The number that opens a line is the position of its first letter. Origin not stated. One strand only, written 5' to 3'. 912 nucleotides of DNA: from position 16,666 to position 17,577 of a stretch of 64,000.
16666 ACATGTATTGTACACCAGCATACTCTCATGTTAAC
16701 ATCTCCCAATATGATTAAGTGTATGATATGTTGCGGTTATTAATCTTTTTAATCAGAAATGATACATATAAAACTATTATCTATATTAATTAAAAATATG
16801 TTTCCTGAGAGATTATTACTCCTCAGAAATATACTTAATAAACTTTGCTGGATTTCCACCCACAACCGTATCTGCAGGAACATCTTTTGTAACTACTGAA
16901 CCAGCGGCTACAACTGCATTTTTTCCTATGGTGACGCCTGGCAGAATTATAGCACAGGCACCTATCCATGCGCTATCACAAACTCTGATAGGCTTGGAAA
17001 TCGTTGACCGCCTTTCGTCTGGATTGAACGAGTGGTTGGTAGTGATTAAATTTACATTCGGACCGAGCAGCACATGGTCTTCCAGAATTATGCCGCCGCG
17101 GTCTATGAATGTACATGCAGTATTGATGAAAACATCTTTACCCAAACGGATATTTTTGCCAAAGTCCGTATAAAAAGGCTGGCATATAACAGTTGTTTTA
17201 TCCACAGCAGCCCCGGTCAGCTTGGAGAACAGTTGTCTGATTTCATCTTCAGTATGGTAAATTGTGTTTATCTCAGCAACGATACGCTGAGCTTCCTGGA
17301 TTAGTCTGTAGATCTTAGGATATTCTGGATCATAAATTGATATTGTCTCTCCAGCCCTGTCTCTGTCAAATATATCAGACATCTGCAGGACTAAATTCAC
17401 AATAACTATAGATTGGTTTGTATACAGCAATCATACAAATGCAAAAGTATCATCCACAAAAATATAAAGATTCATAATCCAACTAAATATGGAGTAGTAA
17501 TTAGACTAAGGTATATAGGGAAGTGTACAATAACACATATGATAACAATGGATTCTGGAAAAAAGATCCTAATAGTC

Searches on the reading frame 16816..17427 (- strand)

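Call 45: search_protein_families(library=pfam, proteins=[window:16816-17427:-], max_evalue=0.001)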
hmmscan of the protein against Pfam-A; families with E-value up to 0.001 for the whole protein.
window:16816-17427:- (203 aa): 2 families
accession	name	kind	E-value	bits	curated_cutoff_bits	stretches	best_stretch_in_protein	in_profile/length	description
PF00132.30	Hexapep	-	4.4e-11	42.4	27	1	147-181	2-36/36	Bacterial transferase hexapeptide (six repeats)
PF14602.12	Hexapep_2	-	4.1e-08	33.2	27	1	151-181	6-34/34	Hexapeptide repeat of succinyl-transferase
